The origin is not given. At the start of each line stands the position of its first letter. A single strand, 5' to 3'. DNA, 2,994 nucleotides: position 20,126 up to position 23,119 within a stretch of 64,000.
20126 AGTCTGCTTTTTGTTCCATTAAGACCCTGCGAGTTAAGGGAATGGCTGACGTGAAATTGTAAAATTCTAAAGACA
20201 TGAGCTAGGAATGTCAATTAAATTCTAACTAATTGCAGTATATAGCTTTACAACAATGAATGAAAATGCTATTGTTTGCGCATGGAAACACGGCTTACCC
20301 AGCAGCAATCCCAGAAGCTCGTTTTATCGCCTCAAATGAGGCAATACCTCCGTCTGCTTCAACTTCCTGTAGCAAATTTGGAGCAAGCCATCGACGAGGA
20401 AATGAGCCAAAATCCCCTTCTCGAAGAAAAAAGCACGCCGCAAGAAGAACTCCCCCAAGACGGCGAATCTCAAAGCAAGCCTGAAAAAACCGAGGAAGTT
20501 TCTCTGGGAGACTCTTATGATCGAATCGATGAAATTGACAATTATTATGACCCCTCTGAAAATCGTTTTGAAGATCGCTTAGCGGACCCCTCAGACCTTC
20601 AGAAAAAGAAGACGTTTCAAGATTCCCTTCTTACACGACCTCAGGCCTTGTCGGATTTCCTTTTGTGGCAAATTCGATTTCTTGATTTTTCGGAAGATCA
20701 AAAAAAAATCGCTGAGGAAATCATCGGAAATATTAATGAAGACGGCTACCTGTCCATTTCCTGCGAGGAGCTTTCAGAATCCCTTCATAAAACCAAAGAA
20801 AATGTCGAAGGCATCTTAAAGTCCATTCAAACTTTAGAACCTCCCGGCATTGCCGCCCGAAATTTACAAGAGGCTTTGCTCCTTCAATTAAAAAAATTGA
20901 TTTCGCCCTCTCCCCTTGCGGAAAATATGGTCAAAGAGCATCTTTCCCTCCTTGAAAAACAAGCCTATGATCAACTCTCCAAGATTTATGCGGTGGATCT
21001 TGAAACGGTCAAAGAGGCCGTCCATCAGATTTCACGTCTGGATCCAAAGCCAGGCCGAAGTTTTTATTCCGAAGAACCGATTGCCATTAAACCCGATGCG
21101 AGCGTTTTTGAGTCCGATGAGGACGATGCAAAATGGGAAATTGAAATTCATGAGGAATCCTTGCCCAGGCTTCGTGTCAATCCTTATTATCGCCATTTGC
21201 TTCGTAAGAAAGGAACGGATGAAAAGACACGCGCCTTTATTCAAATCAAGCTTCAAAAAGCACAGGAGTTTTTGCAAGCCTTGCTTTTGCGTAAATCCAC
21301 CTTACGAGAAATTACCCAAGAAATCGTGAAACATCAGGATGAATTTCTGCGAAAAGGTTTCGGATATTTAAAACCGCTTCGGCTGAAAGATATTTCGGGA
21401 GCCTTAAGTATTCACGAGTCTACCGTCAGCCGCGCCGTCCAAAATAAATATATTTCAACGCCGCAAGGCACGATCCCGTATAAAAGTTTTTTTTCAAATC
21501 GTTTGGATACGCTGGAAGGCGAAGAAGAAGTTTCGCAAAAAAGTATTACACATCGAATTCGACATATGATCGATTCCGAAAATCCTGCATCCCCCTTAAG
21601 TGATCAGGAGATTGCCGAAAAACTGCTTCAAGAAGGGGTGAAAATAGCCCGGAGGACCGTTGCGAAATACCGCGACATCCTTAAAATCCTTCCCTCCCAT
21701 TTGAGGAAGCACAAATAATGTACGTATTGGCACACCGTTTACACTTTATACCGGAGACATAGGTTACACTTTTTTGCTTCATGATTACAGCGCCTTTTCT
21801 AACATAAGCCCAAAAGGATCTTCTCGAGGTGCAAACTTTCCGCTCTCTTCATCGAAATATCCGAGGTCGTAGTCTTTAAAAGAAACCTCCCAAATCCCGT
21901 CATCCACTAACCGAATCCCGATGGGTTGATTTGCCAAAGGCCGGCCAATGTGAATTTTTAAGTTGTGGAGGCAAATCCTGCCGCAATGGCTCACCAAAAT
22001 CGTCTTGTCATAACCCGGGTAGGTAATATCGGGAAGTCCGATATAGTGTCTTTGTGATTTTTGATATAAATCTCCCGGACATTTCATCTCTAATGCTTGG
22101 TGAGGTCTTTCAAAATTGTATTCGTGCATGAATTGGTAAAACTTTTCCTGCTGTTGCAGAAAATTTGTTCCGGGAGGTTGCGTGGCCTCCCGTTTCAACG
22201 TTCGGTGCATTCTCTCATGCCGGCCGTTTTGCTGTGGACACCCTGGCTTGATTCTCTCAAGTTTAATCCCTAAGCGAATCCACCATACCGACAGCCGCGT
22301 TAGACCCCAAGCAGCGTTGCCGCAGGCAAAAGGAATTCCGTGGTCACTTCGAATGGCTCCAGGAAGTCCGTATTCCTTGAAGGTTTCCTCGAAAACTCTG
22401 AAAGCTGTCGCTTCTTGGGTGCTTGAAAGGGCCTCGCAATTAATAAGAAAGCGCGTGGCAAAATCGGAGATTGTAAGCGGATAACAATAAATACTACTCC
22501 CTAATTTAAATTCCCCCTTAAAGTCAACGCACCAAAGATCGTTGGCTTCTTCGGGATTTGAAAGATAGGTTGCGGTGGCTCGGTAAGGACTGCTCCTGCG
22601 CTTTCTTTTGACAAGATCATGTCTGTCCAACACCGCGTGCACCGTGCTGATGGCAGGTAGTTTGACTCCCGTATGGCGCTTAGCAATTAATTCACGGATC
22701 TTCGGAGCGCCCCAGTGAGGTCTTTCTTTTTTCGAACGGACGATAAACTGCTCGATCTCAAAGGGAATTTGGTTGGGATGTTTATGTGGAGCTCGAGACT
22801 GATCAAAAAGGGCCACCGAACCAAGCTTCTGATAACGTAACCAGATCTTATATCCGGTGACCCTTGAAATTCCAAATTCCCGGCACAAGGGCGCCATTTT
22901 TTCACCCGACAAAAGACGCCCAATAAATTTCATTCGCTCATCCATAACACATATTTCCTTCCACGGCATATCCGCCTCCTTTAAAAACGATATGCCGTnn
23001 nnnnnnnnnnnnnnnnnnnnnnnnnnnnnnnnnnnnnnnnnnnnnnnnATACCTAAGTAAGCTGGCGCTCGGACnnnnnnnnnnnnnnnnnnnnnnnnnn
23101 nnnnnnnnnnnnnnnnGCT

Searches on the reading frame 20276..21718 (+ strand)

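Call 81: search_protein_families(library=pfam, proteins=[window:20276-21718:+], max_evalue=0.00001)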
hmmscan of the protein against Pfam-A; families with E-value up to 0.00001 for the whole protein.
window:20276-21718:+ (480 aa): 3 families
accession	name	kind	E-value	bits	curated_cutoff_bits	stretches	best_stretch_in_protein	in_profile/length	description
PF04963.19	Sigma54_CBD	-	5.4e-56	189.7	22.9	1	117-305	4-185/185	Sigma-54 factor, core binding domain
PF04552.19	Sigma54_DBD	-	1.5e-54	184.5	22.8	1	321-478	3-159/160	Sigma-54, DNA binding domain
PF00309.25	Sigma54_AID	-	4.8e-16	58.8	23.8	1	6-51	1-46/46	Sigma-54 factor, Activator interacting domain (AID)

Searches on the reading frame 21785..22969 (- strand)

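Call 82: search_protein_families(library=pfam, proteins=[window:21785-22969:-], max_evalue=0.00001)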
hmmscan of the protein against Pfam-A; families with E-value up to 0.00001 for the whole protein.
window:21785-22969:- (394 aa): 4 families
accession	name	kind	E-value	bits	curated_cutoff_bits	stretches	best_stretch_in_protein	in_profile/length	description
PF13683.12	rve_3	-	1.4e-15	57.2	26.5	1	234-298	2-67/67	Integrase core domain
PF13565.12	HTH_32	-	1.3e-11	45.3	33.7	1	38-114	1-73/73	Homeodomain-like domain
PF00665.32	rve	-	1.4e-08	35.3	32.6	1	140-244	2-101/102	Integrase core domain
PF13518.12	HTH_28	-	4.7e-07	30.2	25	1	11-62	1-52/52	Helix-turn-helix domain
